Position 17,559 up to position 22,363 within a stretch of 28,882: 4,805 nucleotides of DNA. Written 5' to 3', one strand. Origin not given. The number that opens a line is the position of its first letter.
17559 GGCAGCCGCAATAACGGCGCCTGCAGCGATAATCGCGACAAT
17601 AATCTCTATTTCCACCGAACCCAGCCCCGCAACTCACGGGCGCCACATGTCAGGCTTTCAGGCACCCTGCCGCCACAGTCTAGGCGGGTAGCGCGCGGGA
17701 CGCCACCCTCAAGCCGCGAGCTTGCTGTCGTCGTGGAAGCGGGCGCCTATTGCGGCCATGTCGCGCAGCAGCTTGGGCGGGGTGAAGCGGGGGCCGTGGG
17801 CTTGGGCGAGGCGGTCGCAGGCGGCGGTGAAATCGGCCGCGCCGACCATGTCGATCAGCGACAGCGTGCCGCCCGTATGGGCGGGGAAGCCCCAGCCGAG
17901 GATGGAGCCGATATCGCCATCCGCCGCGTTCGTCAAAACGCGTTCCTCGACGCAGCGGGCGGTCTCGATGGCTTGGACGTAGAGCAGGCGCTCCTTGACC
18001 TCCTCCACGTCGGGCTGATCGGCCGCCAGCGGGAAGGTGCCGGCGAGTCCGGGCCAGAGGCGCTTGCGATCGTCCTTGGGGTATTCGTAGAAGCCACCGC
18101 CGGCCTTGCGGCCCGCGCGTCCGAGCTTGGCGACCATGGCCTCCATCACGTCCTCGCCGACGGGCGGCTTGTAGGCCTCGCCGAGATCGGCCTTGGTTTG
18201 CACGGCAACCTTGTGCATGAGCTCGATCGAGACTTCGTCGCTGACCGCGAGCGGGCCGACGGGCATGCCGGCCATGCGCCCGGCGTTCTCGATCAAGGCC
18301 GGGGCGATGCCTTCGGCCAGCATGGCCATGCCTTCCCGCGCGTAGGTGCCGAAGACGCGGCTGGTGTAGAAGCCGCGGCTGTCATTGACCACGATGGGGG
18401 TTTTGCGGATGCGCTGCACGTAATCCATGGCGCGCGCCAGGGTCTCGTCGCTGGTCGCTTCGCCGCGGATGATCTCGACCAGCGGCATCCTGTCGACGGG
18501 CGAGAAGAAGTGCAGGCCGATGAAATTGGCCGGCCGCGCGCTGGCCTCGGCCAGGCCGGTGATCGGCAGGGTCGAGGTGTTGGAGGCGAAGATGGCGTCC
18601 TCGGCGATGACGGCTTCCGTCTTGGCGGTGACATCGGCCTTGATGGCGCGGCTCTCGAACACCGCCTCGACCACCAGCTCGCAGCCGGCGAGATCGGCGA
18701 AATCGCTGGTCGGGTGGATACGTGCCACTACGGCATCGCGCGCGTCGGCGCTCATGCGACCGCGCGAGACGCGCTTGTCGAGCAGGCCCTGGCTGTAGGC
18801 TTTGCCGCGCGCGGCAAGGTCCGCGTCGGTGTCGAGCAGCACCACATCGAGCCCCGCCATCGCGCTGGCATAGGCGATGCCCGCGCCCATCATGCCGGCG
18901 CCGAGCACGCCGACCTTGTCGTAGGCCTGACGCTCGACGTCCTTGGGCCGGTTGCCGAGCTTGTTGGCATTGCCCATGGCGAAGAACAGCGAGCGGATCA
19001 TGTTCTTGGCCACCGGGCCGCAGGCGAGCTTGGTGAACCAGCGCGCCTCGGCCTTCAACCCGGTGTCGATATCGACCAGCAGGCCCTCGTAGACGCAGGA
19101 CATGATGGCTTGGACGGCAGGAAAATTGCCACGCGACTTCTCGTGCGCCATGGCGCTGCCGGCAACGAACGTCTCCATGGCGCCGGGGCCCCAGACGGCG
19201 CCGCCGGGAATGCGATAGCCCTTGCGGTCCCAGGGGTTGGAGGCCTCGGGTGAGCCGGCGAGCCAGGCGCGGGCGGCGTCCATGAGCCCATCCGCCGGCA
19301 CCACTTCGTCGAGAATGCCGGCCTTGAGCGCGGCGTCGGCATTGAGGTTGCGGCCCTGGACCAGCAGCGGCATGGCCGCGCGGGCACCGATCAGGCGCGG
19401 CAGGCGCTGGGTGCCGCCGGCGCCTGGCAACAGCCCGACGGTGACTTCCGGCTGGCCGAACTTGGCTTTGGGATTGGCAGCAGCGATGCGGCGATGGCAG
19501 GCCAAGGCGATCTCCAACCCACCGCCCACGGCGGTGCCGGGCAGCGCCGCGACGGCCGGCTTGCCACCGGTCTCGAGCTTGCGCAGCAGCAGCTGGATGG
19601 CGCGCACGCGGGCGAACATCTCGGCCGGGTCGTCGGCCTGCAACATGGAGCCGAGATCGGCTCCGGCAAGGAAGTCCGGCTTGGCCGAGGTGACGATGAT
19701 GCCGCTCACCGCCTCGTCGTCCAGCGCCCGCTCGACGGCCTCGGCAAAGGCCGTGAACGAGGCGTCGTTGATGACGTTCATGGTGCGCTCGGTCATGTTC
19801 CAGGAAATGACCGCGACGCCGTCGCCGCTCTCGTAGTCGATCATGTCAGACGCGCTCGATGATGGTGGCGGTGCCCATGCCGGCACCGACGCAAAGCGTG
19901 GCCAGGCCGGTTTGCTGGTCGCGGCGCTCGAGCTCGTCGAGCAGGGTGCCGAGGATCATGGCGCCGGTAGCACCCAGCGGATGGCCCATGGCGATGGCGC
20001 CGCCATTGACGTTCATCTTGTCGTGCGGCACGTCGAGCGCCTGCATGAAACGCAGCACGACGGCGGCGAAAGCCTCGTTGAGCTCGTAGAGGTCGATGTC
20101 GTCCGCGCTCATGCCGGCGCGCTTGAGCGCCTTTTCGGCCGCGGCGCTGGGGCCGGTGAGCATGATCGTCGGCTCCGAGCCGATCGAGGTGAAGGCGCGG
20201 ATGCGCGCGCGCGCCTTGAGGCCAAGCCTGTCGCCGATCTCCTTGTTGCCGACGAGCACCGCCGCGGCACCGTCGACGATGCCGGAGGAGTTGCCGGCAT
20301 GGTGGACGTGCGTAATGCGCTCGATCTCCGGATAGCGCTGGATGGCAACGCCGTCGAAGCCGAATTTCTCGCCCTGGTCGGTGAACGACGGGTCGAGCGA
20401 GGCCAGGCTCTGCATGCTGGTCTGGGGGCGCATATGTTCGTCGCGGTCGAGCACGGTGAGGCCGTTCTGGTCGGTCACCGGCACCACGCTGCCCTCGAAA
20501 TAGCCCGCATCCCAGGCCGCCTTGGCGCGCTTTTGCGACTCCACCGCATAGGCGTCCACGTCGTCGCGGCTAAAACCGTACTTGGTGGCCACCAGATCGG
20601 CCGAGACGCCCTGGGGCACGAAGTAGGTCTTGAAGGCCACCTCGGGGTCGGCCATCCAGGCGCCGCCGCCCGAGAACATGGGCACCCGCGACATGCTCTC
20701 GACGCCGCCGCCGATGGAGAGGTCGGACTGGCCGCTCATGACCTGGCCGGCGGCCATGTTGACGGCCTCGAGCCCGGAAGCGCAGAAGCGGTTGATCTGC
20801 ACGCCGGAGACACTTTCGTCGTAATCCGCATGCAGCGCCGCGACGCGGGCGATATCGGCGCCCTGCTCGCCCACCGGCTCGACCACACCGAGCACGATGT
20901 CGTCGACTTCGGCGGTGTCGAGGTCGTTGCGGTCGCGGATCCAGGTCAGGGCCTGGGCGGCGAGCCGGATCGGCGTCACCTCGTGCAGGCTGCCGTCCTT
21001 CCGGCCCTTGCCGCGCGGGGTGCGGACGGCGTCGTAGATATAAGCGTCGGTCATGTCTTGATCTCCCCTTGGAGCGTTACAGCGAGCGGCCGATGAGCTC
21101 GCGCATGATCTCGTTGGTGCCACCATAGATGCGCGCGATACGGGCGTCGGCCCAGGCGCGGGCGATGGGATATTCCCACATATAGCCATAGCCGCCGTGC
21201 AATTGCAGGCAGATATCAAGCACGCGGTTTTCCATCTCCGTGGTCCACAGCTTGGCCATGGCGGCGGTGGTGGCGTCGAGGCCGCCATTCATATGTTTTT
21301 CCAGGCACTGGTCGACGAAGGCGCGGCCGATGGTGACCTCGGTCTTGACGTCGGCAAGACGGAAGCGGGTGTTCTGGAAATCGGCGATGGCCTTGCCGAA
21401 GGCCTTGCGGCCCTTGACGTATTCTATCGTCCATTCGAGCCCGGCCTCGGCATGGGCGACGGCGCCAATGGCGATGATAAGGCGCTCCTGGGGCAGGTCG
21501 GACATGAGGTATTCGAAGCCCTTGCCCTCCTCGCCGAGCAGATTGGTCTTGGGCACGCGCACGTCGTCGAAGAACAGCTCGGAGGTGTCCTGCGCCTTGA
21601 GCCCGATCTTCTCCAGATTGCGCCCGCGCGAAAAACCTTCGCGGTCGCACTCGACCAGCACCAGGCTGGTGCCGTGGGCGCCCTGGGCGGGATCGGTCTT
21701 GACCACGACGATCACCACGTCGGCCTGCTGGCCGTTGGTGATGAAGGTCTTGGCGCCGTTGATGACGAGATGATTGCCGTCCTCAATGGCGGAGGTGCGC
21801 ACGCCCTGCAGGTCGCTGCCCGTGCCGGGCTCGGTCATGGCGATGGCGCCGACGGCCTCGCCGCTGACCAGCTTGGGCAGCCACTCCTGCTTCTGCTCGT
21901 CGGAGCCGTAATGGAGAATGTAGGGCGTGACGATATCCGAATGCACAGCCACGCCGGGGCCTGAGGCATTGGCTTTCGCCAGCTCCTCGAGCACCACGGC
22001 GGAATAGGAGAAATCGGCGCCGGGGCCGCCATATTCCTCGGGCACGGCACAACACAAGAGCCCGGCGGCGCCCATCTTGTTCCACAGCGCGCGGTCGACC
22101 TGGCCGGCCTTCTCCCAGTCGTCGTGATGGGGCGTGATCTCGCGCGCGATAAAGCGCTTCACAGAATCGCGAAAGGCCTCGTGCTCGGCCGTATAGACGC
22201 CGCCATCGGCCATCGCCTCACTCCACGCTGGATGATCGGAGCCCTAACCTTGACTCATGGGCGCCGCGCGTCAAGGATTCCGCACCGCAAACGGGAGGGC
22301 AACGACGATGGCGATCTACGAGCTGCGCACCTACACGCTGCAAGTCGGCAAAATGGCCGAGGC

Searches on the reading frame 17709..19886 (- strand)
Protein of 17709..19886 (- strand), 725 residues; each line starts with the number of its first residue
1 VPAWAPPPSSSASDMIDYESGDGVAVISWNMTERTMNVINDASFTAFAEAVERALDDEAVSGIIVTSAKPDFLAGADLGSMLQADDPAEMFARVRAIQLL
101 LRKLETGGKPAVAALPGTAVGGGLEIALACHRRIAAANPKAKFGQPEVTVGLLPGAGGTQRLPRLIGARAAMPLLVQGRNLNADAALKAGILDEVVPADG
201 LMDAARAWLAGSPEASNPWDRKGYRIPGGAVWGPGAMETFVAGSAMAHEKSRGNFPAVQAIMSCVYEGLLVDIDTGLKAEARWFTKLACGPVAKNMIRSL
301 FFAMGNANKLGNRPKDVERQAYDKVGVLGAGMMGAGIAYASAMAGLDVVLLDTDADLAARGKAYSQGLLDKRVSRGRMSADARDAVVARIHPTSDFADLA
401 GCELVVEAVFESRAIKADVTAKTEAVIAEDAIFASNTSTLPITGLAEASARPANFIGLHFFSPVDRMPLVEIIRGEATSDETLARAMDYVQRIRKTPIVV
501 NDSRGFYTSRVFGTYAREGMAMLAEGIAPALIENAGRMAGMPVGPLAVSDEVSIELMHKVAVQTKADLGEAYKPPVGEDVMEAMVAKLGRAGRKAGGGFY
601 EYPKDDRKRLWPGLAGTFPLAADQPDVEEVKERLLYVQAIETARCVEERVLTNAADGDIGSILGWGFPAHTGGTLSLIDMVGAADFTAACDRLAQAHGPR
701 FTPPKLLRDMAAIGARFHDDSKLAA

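Call 45: search_protein_families(library=pfam, proteins=[window:17709-19886:-], max_evalue=0.00001)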
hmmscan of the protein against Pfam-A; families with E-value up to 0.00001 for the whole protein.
window:17709-19886:- (725 aa): 4 families
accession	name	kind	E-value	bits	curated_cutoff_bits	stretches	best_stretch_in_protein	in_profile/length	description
PF02737.24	3HCDH_N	-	2.2e-60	204.1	22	1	324-502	1-179/180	3-hydroxyacyl-CoA dehydrogenase, NAD binding domain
PF00378.25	ECH_1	-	6e-38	131.1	27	1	22-210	4-188/251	Enoyl-CoA hydratase/isomerase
PF00725.27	3HCDH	-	1.1e-19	71.1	22.1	1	505-602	1-97/97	3-hydroxyacyl-CoA dehydrogenase, C-terminal domain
PF16113.10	ECH_2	-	6.7e-19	69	27.2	1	33-205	9-181/335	Enoyl-CoA hydratase/isomerase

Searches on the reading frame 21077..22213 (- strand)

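Call 45: search_protein_families(library=pfam, proteins=[window:21077-22213:-], max_evalue=0.00001)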
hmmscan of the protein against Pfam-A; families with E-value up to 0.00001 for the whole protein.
window:21077-22213:- (378 aa): 4 families
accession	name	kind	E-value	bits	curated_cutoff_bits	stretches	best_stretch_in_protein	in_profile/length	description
PF00441.29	Acyl-CoA_dh_1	-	9.4e-46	156.1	22.4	1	230-378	1-149/150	Acyl-CoA dehydrogenase, C-terminal domain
PF02771.21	Acyl-CoA_dh_N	-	6.4e-40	136.5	22.9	1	8-119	1-113/113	Acyl-CoA dehydrogenase, N-terminal domain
PF02770.24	Acyl-CoA_dh_M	-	5.9e-25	87.7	33.3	1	123-218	1-97/97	Acyl-CoA dehydrogenase, middle domain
PF08028.16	Acyl-CoA_dh_2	-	5.2e-14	53.1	22.7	1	246-367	2-133/134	Acyl-CoA dehydrogenase, C-terminal domain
